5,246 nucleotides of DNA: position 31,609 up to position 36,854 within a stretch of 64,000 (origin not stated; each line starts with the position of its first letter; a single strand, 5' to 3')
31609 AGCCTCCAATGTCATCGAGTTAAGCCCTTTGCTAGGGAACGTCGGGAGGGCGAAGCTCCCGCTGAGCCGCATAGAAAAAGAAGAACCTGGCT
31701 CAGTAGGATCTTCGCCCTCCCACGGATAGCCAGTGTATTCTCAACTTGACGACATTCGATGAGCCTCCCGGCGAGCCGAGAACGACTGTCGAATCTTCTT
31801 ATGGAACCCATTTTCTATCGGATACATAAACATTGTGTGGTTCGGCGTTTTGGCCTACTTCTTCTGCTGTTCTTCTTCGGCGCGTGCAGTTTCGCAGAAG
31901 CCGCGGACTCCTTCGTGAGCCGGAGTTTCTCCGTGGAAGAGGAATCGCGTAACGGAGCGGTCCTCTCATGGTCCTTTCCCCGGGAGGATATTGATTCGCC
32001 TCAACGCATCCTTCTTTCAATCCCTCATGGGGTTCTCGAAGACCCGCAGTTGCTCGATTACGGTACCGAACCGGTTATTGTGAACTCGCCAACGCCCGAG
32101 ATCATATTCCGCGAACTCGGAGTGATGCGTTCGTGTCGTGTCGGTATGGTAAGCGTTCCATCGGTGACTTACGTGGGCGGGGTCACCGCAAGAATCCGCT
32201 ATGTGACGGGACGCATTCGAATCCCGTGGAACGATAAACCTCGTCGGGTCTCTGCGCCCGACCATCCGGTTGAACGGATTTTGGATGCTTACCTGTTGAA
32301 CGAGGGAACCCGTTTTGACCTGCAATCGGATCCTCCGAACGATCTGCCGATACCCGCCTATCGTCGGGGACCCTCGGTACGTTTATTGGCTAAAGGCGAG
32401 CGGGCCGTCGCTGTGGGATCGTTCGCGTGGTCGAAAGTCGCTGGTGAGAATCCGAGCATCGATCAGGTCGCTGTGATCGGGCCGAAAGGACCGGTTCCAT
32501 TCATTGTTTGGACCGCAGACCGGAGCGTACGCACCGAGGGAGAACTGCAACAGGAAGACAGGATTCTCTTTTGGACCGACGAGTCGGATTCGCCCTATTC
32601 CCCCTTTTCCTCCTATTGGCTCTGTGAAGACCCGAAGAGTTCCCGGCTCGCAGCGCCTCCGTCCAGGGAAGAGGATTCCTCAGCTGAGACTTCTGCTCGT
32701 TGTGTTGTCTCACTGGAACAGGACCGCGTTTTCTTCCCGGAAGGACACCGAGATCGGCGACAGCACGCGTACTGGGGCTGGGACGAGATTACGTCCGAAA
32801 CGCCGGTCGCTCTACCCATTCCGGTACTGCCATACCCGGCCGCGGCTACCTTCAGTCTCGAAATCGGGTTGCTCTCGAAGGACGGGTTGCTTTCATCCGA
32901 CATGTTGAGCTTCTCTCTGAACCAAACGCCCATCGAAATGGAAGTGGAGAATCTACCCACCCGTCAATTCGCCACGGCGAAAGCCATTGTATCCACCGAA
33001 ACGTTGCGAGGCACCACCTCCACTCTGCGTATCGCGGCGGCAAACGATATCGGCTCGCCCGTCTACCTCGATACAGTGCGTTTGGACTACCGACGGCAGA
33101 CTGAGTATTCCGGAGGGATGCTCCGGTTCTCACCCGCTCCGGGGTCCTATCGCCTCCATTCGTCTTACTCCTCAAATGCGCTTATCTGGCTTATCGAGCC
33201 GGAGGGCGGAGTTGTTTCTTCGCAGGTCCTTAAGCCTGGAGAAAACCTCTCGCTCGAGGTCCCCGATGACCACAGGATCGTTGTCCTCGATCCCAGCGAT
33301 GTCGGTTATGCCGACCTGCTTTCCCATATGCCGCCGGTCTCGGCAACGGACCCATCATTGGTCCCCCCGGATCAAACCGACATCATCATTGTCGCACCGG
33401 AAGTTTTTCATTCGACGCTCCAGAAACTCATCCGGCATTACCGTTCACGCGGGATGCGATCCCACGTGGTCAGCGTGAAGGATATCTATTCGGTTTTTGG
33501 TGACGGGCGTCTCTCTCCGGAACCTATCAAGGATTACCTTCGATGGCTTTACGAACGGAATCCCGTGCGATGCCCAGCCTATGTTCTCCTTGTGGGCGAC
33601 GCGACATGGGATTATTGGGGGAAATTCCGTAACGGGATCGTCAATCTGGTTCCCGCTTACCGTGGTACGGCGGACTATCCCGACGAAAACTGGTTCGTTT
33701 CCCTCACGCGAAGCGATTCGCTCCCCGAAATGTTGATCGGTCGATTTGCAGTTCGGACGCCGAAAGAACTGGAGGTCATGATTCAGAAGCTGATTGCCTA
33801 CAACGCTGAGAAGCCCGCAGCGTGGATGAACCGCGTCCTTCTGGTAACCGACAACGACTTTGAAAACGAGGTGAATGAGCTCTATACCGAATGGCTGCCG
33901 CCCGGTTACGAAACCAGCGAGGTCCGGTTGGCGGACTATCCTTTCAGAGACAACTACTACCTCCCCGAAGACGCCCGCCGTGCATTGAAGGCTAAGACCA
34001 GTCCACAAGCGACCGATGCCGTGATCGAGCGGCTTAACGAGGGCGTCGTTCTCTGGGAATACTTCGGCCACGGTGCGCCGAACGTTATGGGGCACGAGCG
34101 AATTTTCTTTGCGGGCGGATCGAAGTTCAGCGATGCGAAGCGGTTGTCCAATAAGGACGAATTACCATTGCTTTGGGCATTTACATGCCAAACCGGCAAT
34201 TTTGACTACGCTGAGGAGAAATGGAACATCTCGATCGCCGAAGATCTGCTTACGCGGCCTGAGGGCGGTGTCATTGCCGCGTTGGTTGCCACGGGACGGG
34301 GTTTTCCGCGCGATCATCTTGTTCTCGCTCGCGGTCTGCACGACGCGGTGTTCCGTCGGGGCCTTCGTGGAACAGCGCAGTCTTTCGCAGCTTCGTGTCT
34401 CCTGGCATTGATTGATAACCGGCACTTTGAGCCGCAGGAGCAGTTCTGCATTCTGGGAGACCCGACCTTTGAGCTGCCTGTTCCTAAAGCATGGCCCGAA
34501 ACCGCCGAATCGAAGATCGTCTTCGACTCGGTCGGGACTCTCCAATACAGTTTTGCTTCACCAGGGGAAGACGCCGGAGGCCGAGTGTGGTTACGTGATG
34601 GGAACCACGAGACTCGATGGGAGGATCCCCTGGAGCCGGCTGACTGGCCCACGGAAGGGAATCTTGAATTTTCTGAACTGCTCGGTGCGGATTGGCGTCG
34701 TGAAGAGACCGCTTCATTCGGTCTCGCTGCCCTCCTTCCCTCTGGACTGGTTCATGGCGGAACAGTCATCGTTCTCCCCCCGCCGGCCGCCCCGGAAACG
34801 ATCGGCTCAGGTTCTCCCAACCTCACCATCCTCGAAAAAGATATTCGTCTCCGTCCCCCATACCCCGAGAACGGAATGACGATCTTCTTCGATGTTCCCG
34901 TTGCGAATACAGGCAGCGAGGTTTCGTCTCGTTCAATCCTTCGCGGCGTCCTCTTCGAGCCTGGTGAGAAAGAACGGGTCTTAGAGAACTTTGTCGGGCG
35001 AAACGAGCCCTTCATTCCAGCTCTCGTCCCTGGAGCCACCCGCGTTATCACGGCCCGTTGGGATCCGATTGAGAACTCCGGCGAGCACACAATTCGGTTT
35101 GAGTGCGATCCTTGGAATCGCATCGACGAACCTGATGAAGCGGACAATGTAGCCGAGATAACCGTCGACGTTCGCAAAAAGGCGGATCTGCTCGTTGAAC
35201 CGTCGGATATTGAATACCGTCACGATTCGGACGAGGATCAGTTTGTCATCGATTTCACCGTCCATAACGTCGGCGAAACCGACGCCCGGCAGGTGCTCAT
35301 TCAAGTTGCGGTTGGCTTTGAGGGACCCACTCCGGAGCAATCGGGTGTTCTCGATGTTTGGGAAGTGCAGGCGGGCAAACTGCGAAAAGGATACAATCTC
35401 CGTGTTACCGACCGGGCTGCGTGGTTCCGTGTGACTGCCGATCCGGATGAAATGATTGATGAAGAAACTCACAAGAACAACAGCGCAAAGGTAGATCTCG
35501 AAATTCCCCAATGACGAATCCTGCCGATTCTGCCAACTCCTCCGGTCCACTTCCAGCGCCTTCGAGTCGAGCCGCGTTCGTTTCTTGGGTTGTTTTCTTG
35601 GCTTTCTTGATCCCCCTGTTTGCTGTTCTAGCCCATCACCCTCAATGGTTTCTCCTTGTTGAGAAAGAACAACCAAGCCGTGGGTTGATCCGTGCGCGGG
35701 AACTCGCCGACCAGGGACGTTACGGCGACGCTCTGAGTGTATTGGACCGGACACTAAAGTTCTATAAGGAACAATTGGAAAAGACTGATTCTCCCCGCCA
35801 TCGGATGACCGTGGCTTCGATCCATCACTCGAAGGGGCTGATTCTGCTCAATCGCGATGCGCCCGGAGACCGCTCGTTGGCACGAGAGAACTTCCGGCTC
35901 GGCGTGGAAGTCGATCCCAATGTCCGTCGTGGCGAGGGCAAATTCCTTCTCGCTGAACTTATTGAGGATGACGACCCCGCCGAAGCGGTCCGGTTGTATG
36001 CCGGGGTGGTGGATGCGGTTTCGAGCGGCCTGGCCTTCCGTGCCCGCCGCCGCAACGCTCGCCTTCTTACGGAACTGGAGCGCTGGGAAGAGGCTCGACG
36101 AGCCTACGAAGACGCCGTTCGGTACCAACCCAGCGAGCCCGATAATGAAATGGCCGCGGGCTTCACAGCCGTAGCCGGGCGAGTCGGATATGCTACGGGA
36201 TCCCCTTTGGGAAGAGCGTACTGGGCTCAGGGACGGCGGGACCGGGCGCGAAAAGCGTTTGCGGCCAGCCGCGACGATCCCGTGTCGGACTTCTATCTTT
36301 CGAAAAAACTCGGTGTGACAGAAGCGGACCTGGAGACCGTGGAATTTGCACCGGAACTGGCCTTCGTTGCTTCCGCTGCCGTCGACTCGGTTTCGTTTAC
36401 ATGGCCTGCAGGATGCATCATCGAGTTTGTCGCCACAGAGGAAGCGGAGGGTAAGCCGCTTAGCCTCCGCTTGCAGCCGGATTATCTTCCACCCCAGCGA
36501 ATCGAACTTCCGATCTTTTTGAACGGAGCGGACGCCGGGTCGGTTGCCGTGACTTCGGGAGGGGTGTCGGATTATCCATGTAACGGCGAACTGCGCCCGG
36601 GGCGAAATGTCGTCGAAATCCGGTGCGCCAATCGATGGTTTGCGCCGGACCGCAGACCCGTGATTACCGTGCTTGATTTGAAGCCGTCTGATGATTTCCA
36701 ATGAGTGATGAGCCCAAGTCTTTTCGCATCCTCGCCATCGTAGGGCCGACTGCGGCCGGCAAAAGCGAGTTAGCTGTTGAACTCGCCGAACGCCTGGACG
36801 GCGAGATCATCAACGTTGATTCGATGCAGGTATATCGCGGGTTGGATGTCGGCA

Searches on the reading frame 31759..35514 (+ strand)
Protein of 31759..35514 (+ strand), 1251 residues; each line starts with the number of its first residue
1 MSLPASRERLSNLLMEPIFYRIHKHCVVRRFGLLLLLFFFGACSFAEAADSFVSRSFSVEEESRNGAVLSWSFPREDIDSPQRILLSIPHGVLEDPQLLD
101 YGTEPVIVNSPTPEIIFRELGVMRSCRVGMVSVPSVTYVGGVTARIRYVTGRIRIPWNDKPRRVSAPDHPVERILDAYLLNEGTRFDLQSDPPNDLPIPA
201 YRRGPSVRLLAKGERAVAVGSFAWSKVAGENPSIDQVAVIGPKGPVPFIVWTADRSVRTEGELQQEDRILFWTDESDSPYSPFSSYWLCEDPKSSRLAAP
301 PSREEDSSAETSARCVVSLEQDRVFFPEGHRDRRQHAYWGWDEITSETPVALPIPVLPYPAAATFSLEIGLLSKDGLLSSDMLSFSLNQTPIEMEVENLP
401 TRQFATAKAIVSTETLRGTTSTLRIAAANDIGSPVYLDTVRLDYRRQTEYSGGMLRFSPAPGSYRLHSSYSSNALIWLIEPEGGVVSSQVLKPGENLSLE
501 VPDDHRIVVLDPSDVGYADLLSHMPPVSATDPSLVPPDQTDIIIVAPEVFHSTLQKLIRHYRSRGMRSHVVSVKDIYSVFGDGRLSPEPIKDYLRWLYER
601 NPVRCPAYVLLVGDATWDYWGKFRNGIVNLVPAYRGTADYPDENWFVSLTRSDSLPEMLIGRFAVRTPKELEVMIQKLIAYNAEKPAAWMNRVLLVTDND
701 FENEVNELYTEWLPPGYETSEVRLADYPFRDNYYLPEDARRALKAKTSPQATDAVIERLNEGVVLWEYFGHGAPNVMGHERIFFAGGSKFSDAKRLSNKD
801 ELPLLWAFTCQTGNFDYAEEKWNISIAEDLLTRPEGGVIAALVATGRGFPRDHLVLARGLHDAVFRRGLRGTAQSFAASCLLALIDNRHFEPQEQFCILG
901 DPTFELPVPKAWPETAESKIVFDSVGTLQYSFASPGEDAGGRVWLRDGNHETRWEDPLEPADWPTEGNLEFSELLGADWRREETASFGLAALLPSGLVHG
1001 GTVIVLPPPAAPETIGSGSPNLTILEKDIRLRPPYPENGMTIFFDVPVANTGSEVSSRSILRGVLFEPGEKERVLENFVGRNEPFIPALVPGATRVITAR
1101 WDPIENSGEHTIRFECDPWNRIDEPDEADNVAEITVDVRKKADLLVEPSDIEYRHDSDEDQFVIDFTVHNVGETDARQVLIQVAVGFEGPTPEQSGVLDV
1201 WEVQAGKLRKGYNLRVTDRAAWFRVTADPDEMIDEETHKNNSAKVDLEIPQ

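Call 23: search_protein_families(library=ncbifam, proteins=[window:31759-35514:+], max_evalue=0.00001)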
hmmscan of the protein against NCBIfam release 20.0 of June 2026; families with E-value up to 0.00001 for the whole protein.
window:31759-35514:+ (1251 aa): 2 families
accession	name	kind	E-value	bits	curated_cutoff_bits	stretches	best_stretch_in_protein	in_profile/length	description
NF033707.1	T9SS_sortase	equivalog_domain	1.3e-64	218.4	420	1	276-912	103-738/1095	type IX secretion system sortase PorU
NF052324.1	PorU_rel_Nterm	equivalog_domain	4.9e-25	87.9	450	1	396-854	249-706/879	putative type IX secretion system sortase PorU2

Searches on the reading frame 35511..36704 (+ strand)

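Call 32: search_protein_families(library=pfam, proteins=[window:35511-36704:+], max_evalue=0.001)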
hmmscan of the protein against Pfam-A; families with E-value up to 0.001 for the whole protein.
window:35511-36704:+ (397 aa): 8 families
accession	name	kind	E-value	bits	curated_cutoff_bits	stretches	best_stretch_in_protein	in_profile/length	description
PF13432.12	TPR_16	-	1.1e-08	35.8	32.7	0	233-263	3-33/65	Tetratricopeptide repeat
PF07719.23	TPR_2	-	6e-08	32.7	27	0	181-208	6-33/34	Tetratricopeptide repeat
PF14559.12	TPR_19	-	1.6e-07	32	25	0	150-210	1-59/68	Tetratricopeptide repeat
PF13428.12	TPR_14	-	6.3e-07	29.9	23.5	0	60-87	6-33/44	Tetratricopeptide repeat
PF13374.12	TPR_10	-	3.4e-05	24.2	27.5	0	233-250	8-25/42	Tetratricopeptide repeat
PF13176.12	TPR_7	-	6.7e-05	23.1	27.9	0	183-210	6-35/36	Tetratricopeptide repeat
PF13424.12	TPR_12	-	7.6e-05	23.3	30.1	0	176-204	45-73/77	Tetratricopeptide repeat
PF13181.12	TPR_8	-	0.00029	21.2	25.7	0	233-250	7-24/34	Tetratricopeptide repeat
